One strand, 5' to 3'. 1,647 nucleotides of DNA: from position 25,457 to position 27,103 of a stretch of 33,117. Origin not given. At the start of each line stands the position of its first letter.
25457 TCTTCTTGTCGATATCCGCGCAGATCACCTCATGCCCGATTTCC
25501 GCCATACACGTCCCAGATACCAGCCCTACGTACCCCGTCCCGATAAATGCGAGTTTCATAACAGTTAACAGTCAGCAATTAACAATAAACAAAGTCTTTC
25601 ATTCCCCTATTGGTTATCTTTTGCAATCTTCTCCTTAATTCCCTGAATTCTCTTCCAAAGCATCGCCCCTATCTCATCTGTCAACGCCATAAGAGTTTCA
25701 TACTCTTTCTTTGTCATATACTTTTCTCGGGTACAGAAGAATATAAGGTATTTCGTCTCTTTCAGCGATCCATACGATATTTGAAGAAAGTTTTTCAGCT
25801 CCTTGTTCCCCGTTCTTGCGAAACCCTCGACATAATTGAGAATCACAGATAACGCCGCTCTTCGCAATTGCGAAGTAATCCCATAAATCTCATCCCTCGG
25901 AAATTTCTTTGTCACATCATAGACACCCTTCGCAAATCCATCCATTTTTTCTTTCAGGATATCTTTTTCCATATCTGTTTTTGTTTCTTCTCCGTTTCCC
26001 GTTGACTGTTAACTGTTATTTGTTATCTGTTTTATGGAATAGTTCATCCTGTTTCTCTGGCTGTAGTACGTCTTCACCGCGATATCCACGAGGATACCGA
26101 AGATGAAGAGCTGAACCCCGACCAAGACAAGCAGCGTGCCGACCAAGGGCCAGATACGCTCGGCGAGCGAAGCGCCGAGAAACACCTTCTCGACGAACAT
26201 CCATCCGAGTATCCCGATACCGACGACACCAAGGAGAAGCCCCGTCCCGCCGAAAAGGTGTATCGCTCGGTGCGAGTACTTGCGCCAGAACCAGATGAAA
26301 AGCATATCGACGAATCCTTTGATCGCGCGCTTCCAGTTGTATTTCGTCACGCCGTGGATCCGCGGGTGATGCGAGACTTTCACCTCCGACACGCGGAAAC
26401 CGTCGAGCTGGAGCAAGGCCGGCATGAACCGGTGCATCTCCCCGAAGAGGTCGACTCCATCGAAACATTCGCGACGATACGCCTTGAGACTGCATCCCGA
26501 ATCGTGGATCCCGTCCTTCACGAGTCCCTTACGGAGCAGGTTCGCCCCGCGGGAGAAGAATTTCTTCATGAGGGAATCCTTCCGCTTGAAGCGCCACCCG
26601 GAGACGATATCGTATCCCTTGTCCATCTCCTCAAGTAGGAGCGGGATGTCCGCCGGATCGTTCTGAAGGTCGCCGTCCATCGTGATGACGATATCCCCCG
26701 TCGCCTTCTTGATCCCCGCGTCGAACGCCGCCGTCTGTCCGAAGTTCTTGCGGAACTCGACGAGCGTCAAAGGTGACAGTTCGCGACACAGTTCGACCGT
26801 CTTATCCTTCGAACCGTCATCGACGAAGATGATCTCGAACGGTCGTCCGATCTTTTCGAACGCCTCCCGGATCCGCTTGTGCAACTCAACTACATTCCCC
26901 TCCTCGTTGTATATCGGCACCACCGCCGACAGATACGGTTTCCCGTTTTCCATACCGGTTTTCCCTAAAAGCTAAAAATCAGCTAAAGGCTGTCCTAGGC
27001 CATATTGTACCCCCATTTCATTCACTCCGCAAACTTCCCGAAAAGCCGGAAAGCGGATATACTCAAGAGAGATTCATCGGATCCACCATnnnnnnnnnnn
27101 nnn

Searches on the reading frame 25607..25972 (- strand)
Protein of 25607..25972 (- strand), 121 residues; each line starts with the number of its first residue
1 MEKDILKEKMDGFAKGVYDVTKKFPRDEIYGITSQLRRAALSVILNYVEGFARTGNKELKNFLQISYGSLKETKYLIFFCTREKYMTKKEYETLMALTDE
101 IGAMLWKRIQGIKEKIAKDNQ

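Call 12: search_protein_families(library=pfam, proteins=[window:25607-25972:-])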
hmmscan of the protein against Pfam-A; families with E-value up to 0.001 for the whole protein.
window:25607-25972:- (121 aa): 2 families
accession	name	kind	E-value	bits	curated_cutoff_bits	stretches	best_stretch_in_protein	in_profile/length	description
PF05635.17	23S_rRNA_IVP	-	1.3e-29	102.9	33.8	1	8-106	7-105/106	23S rRNA-intervening sequence protein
PF22296.2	bAvd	-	7.7e-11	42.9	40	1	5-105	2-100/107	bAvd-like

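Call 27: find_homologous_proteins(query=window:25607-25972:-, max_evalue=1e-8)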
Query window:25607-25972:- (121 aa): 2083 proteins with E <= 1e-8 among 2099 candidates; the best 120 are listed.
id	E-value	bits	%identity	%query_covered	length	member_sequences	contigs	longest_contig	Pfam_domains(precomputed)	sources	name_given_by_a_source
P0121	3.3e-66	238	93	97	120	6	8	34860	PF22296.3,PF05635.18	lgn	-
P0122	2.1e-63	229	89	96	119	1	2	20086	PF22296.3,PF05635.18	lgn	-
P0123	3.7e-59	216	80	99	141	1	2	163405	PF22296.3,PF05635.18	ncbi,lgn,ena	-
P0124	1.4e-58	214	83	100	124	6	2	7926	PF22296.3,PF05635.18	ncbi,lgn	ncbi:MAG: four helix bundle protein [Candidatus Moraniibacteriota bacterium]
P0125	4.2e-57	209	79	98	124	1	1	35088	PF22296.3,PF05635.18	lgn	-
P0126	1.2e-56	208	82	97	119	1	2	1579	PF22296.3,PF05635.18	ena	-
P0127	1.2e-55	204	79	97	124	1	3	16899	PF22296.3,PF05635.18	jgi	jgi:four helix bundle protein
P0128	1.5e-55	204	79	97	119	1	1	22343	PF22296.3,PF05635.18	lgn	-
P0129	2.4e-54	200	80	98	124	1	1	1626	PF22296.3,PF05635.18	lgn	-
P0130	4.6e-52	193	75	98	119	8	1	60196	PF22296.3,PF05635.18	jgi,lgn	jgi:four helix bundle protein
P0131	5.0e-52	193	72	98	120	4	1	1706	PF22296.3,PF05635.18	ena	-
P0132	5.9e-52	193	74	97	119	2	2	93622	PF22296.3,PF05635.18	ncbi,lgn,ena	-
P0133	9.7e-52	192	72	99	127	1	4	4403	PF22296.3,PF05635.18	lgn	-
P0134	1.6e-51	191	76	98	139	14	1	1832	PF22296.3,PF05635.18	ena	-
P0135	2.0e-51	191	74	97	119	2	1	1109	PF22296.3,PF05635.18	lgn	-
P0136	1.2e-50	188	73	97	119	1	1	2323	PF22296.3,PF05635.18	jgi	jgi:four helix bundle protein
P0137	3.4e-50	187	74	95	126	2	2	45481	PF22296.3,PF05635.18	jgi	jgi:four helix bundle protein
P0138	3.5e-50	187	70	98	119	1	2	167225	PF22296.3,PF05635.18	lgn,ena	-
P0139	2.1e-49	184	71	96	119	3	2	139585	PF22296.3,PF05635.18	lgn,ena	-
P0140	8.5e-48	179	74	93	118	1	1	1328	PF22296.3,PF05635.18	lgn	-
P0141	1.8e-47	178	73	93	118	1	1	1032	PF22296.3,PF05635.18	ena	-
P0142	1.3e-46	175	75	93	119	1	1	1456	PF22296.3,PF05635.18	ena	-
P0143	1.6e-46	175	74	91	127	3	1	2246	PF22296.3,PF05635.18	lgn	-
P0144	2.1e-46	175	71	97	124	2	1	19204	PF22296.3,PF05635.18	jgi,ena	-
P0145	2.3e-46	174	72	93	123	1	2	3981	PF22296.3,PF05635.18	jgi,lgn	-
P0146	4.1e-46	174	73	93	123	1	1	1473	PF22296.3,PF05635.18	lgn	-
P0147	5.2e-46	173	74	93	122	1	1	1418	PF22296.3,PF05635.18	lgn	-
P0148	5.8e-46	173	72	92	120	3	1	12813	PF22296.3,PF05635.18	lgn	-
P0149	7.4e-46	173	73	93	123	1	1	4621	PF22296.3,PF05635.18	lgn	-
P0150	1.1e-45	172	71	93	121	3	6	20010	PF22296.3,PF05635.18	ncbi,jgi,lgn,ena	-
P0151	1.7e-45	172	67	98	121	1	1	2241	PF22296.3,PF05635.18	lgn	-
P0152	1.7e-45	172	70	95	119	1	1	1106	PF22296.3,PF05635.18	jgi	-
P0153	1.9e-45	172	71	93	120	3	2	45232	PF22296.3,PF05635.18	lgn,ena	-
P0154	2.1e-45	171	71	93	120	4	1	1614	PF22296.3,PF05635.18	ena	-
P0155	4.3e-45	170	71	93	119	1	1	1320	PF22296.3,PF05635.18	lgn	-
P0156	4.4e-45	170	71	93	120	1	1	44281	PF22296.3,PF05635.18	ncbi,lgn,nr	ncbi:MAG: four helix bundle protein [Candidatus Moranbacteria bacterium]|nr:four helix bundle protei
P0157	5.3e-45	170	72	95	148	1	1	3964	PF22296.3,PF05635.18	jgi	jgi:four helix bundle protein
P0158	5.8e-45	170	70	93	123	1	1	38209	PF22296.3,PF05635.18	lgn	-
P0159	7.1e-45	170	71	93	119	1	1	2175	PF22296.3,PF05635.18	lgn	-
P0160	8.3e-45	169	69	88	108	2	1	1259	PF22296.3,PF05635.18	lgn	-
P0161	9.0e-45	169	69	95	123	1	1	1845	PF22296.3,PF05635.18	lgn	-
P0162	1.8e-44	168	70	91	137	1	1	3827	PF22296.3,PF05635.18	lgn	-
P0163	2.1e-44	168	72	93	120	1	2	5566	PF22296.3,PF05635.18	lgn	-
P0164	3.1e-44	168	71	91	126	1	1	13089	PF22296.3,PF05635.18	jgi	-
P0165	9.6e-44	166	67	93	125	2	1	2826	PF22296.3,PF05635.18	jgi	jgi:four helix bundle protein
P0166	1.2e-43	166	68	91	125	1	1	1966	PF22296.3,PF05635.18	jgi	jgi:four helix bundle protein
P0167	1.6e-43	165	67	94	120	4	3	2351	PF22296.3,PF05635.18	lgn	-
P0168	2.1e-43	165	66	93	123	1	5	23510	PF22296.3,PF05635.18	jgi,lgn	-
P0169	3.0e-43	165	67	93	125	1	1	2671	PF22296.3,PF05635.18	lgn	-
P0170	3.1e-43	164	67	95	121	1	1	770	PF22296.3,PF05635.18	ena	-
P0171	3.2e-43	164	68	92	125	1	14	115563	PF22296.3,PF05635.18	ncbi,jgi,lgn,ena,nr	ncbi:MAG: four helix bundle protein [Candidatus Moranbacteria bacterium CG10_big_fil_rev_8_21_14_0_1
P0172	4.0e-43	164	68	91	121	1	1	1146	PF22296.3,PF05635.18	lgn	-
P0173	4.1e-43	164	69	92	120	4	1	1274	PF22296.3,PF05635.18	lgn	-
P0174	4.1e-43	164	67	93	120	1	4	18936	PF22296.3,PF05635.18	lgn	-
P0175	4.8e-43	164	69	93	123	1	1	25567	PF22296.3,PF05635.18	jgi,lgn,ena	-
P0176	5.2e-43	164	68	93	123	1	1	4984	PF22296.3,PF05635.18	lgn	-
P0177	6.1e-43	164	71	91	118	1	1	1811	PF22296.3,PF05635.18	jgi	jgi:four helix bundle protein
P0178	7.9e-43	163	69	93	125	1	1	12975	PF22296.3,PF05635.18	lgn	-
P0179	9.7e-43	163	68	93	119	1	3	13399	PF22296.3,PF05635.18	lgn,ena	-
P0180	3.0e-42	161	69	91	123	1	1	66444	PF22296.3,PF05635.18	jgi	jgi:four helix bundle protein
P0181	3.9e-42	161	68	92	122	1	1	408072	PF22296.3,PF05635.18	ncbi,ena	-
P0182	4.9e-42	161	68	93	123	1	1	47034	PF22296.3,PF05635.18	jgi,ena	jgi:four helix bundle protein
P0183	5.1e-42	161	67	91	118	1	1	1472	PF22296.3,PF05635.18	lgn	-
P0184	6.8e-42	160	61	100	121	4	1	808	PF22296.3,PF05635.18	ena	-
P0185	7.7e-42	160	68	91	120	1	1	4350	PF22296.3,PF05635.18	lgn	-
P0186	8.2e-42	160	66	94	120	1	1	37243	PF22296.3,PF05635.18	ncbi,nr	ncbi:MAG: four helix bundle protein [Candidatus Moranbacteria bacterium]|nr:four helix bundle protei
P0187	9.9e-42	160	69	93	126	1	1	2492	PF22296.3,PF05635.18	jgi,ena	-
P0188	1.1e-41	160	66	93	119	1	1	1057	PF22296.3,PF05635.18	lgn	-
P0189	1.3e-41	159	67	91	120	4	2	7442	PF22296.3,PF05635.18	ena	-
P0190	1.9e-41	159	63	95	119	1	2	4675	PF22296.3,PF05635.18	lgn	-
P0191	3.0e-41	158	67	92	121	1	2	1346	PF22296.3,PF05635.18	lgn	-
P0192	3.8e-41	158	65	92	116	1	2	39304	PF22296.3,PF05635.18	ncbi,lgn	-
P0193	4.3e-41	158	66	93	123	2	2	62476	PF22296.3,PF05635.18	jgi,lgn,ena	-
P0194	4.8e-41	157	66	92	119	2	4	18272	PF22296.3,PF05635.18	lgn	-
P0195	1.0e-40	156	64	94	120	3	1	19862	PF22296.3,PF05635.18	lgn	-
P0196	1.1e-40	156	64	93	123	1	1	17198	PF22296.3,PF05635.18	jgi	jgi:four helix bundle protein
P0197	1.2e-40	156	65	91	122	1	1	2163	PF22296.3,PF05635.18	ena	-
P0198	1.2e-40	156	61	98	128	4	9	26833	PF22296.3,PF05635.18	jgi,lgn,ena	jgi:four helix bundle protein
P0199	1.3e-40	156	66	91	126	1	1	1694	PF22296.3,PF05635.18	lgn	-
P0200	2.3e-40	155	66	93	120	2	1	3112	PF22296.3,PF05635.18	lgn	-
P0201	3.4e-40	155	64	94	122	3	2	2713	PF22296.3,PF05635.18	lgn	-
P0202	3.7e-40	155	63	93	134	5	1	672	PF22296.3,PF05635.18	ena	-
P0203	3.8e-40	155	66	92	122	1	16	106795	PF22296.3,PF05635.18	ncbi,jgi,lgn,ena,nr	ncbi:MAG: S23 ribosomal protein [Candidatus Moranbacteria bacterium GW2011_GWF2_35_39]|nr:MAG: S23 r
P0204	3.8e-40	155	66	90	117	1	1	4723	PF22296.3,PF05635.18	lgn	-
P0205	4.6e-40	154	64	92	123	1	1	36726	PF22296.3,PF05635.18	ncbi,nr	ncbi:MAG: four helix bundle protein [Candidatus Moranbacteria bacterium]|nr:four helix bundle protei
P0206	1.3e-39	153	65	92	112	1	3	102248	PF22296.3,PF05635.18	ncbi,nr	ncbi:MAG: hypothetical protein A2271_03085 [Candidatus Moranbacteria bacterium RIFOXYA12_FULL_35_19]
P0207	1.3e-39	153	61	93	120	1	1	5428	PF22296.3,PF05635.18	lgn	-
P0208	2.2e-39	152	66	90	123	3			PF22296.3,PF05635.18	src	-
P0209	2.5e-39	152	63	93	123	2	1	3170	PF22296.3,PF05635.18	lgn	-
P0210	2.8e-39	152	64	92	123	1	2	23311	PF22296.3,PF05635.18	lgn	-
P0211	4.1e-39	151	65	90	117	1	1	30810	PF22296.3,PF05635.18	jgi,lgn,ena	-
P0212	4.5e-39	151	64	92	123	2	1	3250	PF22296.3,PF05635.18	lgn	-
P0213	5.1e-39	151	64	92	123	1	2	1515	PF22296.3,PF05635.18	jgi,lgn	-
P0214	5.5e-39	151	65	91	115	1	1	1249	PF22296.3,PF05635.18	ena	-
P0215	7.2e-39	150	65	88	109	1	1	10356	PF22296.3,PF05635.18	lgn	-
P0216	7.8e-39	150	62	93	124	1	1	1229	PF22296.3,PF05635.18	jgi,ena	-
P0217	8.2e-39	150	64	93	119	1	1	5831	PF22296.3,PF05635.18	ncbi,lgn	ncbi:MAG: four helix bundle protein [Candidatus Moraniibacteriota bacterium]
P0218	1.0e-38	150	64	88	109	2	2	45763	PF22296.3,PF05635.18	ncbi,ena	-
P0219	1.1e-38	150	66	89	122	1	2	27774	PF22296.3,PF05635.18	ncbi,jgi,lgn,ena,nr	ncbi:MAG: four helix bundle protein [Parcubacteria group bacterium]|jgi:four helix bundle protein|nr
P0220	1.2e-38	150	65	88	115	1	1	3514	PF22296.3,PF05635.18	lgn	-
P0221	1.3e-38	150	61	96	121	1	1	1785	PF22296.3,PF05635.18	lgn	-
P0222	1.3e-38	150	64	91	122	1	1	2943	PF22296.3,PF05635.18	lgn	-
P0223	1.9e-38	149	64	92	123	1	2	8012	PF22296.3,PF05635.18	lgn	-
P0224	2.0e-38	149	60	93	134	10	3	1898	PF22296.3,PF05635.18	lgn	-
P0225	2.2e-38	149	64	92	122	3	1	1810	PF22296.3,PF05635.18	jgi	-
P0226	2.5e-38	149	63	90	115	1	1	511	PF22296.3,PF05635.18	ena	-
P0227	3.0e-38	148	59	98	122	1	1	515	PF22296.3,PF05635.18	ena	-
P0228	3.0e-38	148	63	90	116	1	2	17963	PF22296.3,PF05635.18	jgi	-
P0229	5.5e-38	148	60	95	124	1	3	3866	PF22296.3,PF05635.18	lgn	-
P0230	6.6e-38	147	63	90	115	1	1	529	PF22296.3,PF05635.18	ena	-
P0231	9.3e-38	147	61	94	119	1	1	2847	PF22296.3,PF05635.18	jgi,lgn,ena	-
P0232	1.0e-37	147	66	91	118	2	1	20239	PF22296.3,PF05635.18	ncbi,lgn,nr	ncbi:MAG: four helix bundle protein [Patescibacteria group bacterium]|nr:four helix bundle protein [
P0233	1.2e-37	146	64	88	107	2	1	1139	PF22296.3,PF05635.18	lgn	-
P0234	1.3e-37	146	62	91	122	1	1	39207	PF22296.3,PF05635.18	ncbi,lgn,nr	ncbi:MAG: four helix bundle protein [Candidatus Moranbacteria bacterium]|nr:four helix bundle protei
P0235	1.3e-37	146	62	90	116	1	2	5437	PF22296.3,PF05635.18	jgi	jgi:four helix bundle protein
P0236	1.4e-37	146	65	88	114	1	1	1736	PF22296.3,PF05635.18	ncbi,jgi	-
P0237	1.6e-37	146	59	92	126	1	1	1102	PF22296.3,PF05635.18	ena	-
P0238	1.7e-37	146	59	92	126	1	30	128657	PF22296.3,PF05635.18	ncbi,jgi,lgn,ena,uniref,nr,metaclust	ncbi:MAG: hypothetical protein A3F94_02585 [Candidatus Spechtbacteria bacterium RIFCSPLOWO2_12_FULL_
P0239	1.8e-37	146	63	93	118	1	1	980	PF22296.3,PF05635.18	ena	-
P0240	1.9e-37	146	62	94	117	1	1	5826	PF22296.3,PF05635.18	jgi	-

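Call 29: find_related_loci(query=A2, collection=genome_contigs, flank=6000)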
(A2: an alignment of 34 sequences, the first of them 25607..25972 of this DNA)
Query A2 (121 aa) in genome_contigs; peptide patterns used: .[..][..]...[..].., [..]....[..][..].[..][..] (x = any residue, [..] = any of these).
599 stretches matched a pattern (row limit reached: there are more); 579 encode a relative of the query (tblastn E <= 1e-3); the best 80 are kept; 80 distinct loci.
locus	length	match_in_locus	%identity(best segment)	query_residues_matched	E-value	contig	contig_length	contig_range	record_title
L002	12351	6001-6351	91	1-117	3e-69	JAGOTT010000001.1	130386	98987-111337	MAG: Candidatus Moraniibacteriota bacterium isolate Gw_Eff_bin_440 Gw_Eff_139_length_130386_cov_5.621899, whole genome s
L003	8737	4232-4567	64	4-115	2e-47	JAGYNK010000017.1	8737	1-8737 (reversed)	MAG: Candidatus Moraniibacteriota bacterium isolate M55B143 k51_144066_flag_0_multi_25.9173_len_8737, whole genome shotg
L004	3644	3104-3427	66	6-113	9e-45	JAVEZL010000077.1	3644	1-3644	MAG: Bacteroidales bacterium isolate BF4_64 NODE_101178_length_3644_cov_29.363662_Biofilm4, whole genome shotgun sequenc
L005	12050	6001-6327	59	6-114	2e-41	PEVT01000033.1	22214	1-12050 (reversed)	MAG: Candidatus Moranbacteria bacterium CG06_land_8_20_14_3_00_40_12 CG06_land_8_20_14_3.00_150_scaffold_662_c, whole ge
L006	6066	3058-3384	61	6-114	2e-40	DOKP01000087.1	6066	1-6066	MAG TPA_asm: Candidatus Moraniibacteriota bacterium isolate UBA9337 contig_1953, whole genome shotgun sequence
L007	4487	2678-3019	55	4-113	2e-40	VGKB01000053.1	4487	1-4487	MAG: Candidatus Moraniibacteriota bacterium isolate K_DeepCast_150m_m2_305 K_DeepCast_150m_m2_305_Ga0194126_10041694, wh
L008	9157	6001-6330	56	1-110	2e-39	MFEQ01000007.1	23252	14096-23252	MAG: Candidatus Doudnabacteria bacterium RIFCSPHIGHO2_02_FULL_42_25 rifcsphigho2_02_scaffold_5490, whole genome shotgun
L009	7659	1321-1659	56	6-118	2e-39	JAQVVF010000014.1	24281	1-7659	MAG: Patescibacteria group bacterium isolate STF1_73 NODE_4772_length_24281_cov_6.174795_Sandtown_F1, whole genome shotg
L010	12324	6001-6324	56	6-113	7e-39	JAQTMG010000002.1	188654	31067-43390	MAG: Patescibacteria group bacterium isolate STA_35 NODE_158_length_188654_cov_4.957608_Sandtown_A, whole genome shotgun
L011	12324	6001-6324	56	6-113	3e-38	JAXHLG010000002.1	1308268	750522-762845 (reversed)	MAG: Candidatus Moraniibacteriota bacterium isolate Salar_de_Ascotan_soil_MAG_ASO1 contig_5779_polypolish, whole genome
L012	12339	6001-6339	54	1-113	4e-38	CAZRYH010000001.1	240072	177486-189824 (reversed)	MAG TPA_asm: uncultured Gammaproteobacteria bacterium isolate SRP263991_co1_300 genome assembly, contig: NODE_14_length_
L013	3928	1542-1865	56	6-113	1e-37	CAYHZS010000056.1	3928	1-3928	MAG TPA_asm: uncultured Candidatus Saccharibacteria bacterium isolate ERP119705_co18_87 genome assembly, contig: NODE_34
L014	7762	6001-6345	55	6-120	2e-39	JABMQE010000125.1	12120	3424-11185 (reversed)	MAG: Candidatus Falkowbacteria bacterium isolate bin.303 k141_6506020, whole genome shotgun sequence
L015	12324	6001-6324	56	3-110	2e-36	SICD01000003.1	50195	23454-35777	MAG: Candidatus Magasanikbacteria bacterium isolate Baikal-deep-G194 BACOMB-C2728, whole genome shotgun sequence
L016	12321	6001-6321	57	6-116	2e-36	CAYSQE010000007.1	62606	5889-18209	MAG TPA_asm: uncultured Gammaproteobacteria bacterium isolate SRP269290_co1_355 genome assembly, contig: NODE_460_length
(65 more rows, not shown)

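Call 58: search_solved_structures(query=window:25607-25972:-, max_evalue=0.001)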
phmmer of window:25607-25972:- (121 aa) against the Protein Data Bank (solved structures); distinct sequences matched with E-value up to 0.001: 2.
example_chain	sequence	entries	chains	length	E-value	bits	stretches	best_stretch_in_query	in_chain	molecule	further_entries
2gsc_A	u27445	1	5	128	6.9e-12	48.9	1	13-108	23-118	Putative uncharacterized protein XCC0516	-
2rld_A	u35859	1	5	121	0.00015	25.3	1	2-110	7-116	Uncharacterized protein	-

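Call 63: find_encoding_contigs(protein=P0121, flank=4000, max_places=8)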
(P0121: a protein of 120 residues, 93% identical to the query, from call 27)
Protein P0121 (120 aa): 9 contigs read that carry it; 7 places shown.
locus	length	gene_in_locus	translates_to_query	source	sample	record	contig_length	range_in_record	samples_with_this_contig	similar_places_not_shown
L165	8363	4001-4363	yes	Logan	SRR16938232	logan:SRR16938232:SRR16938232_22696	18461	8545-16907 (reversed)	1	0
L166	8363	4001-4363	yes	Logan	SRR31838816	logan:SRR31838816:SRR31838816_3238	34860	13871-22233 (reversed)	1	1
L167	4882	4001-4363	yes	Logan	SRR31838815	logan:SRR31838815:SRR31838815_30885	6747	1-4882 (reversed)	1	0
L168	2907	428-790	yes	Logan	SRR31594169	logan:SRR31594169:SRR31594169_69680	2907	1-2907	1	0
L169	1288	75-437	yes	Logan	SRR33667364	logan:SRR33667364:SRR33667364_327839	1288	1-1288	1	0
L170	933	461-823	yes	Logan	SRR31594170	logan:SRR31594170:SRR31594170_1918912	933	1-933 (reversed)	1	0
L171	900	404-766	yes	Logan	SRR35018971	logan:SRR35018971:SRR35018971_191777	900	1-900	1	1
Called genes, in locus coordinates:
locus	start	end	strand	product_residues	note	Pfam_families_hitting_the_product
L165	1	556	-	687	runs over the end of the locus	-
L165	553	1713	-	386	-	PF13439:Glyco_transf_4, PF13579:Glyco_trans_4_4, PF00534:Glycos_transf_1, PF13692:Glyco_trans_1_4, PF13524:Glyco_trans_1_2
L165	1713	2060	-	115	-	PF10066:DUF2304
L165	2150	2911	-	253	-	PF13641:Glyco_tranf_2_3, PF00535:Glycos_transf_2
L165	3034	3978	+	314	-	PF00535:Glycos_transf_2, PF10111:Glyco_tranf_2_2 (weak)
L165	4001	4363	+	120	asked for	PF05635:23S_rRNA_IVP, PF22296:bAvd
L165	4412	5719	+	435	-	PF03721:UDPG_MGDP_dh_N, PF00984:UDPG_MGDP_dh, PF03720:UDPG_MGDP_dh_C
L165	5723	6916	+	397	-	PF13439:Glyco_transf_4, PF13579:Glyco_trans_4_4, PF20706:GT4-conflict, PF00534:Glycos_transf_1, PF13692:Glyco_trans_1_4, PF13524:Glyco_trans_1_2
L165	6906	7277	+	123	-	PF05635:23S_rRNA_IVP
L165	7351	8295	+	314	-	PF03706:LPG_synthase_TM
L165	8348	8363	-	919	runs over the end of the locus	PF13231:PMT_2 (weak)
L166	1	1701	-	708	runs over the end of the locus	-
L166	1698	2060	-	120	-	PF10066:DUF2304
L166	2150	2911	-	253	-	PF13641:Glyco_tranf_2_3, PF00535:Glycos_transf_2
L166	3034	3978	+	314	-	PF00535:Glycos_transf_2, PF10111:Glyco_tranf_2_2 (weak)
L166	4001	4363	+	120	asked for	PF05635:23S_rRNA_IVP, PF22296:bAvd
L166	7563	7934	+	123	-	PF05635:23S_rRNA_IVP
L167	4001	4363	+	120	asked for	PF05635:23S_rRNA_IVP, PF22296:bAvd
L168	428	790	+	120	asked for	PF05635:23S_rRNA_IVP, PF22296:bAvd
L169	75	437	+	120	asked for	PF05635:23S_rRNA_IVP, PF22296:bAvd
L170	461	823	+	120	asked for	PF05635:23S_rRNA_IVP, PF22296:bAvd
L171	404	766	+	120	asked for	PF05635:23S_rRNA_IVP, PF22296:bAvd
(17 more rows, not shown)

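Call 64: find_encoding_contigs(protein=P0238, flank=4000, max_places=10)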
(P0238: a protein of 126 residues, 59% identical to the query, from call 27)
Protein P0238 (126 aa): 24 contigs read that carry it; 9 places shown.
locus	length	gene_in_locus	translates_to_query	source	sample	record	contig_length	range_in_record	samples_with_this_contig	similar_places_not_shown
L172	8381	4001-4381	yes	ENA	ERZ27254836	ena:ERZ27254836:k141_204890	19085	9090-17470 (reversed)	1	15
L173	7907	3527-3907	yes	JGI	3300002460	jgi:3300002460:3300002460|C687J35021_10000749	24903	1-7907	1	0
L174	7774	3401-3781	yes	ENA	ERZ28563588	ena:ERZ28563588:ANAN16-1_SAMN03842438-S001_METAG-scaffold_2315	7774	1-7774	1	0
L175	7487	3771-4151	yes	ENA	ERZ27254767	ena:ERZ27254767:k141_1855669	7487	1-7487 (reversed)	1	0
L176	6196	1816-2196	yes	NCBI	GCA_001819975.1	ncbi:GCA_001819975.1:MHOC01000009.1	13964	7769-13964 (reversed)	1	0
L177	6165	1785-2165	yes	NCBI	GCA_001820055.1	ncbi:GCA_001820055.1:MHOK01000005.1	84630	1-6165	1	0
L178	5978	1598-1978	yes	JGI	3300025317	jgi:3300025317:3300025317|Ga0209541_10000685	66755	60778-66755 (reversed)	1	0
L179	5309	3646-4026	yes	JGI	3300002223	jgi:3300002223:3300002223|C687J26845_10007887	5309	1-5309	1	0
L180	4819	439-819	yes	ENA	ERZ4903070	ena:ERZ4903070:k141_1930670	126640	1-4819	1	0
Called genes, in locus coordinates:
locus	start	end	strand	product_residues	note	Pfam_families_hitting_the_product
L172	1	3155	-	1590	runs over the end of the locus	?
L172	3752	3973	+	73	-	PF12728:HTH_17 (weak), PF00376:MerR, PF13411:MerR_1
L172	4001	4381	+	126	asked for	PF05635:23S_rRNA_IVP, PF22296:bAvd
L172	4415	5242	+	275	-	PF13277:YmdB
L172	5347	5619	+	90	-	PF00216:Bac_DNA_binding, PF18291:HU-HIG (weak)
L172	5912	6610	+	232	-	-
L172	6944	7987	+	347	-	PF01636:APH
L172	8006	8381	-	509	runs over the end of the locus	PF12072:RNase_Y_N, PF22891:KH_PNO1_2nd (faint), PF00013:KH_1, PF01966:HD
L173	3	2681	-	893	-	?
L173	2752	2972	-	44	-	-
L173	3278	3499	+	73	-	PF12728:HTH_17 (weak), PF00376:MerR, PF13411:MerR_1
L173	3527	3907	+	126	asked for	PF05635:23S_rRNA_IVP, PF22296:bAvd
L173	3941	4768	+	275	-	PF13277:YmdB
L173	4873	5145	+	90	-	PF00216:Bac_DNA_binding, PF18291:HU-HIG (weak)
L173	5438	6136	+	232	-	-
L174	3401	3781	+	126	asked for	PF05635:23S_rRNA_IVP, PF22296:bAvd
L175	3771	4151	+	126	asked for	PF05635:23S_rRNA_IVP, PF22296:bAvd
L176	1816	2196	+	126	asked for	PF05635:23S_rRNA_IVP, PF22296:bAvd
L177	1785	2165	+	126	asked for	PF05635:23S_rRNA_IVP, PF22296:bAvd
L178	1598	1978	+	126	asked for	PF05635:23S_rRNA_IVP, PF22296:bAvd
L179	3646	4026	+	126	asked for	PF05635:23S_rRNA_IVP, PF22296:bAvd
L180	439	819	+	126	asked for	PF05635:23S_rRNA_IVP, PF22296:bAvd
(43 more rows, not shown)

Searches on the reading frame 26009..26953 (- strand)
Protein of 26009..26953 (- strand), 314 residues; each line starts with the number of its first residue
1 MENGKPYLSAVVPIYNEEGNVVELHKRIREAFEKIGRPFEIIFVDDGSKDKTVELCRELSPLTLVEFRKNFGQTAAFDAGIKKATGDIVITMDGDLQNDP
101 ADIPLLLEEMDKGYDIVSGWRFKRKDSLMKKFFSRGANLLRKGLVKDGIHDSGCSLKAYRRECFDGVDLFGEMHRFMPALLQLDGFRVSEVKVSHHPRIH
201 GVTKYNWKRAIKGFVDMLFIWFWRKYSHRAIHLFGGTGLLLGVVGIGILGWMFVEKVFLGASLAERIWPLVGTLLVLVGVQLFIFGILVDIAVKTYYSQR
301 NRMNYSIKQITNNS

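Call 12: search_protein_families(library=pfam, proteins=[window:26009-26953:-])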
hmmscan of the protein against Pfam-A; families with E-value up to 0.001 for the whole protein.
window:26009-26953:- (314 aa): 2 families
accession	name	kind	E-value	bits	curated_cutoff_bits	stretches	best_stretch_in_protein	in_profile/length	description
PF00535.33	Glycos_transf_2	-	6.6e-34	117.7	23.3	1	9-164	1-164/168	Glycosyl transferase family 2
PF10111.15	Glyco_tranf_2_2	-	1.1e-06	28.8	27.3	1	9-95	1-91/276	Glycosyltransferase like family 2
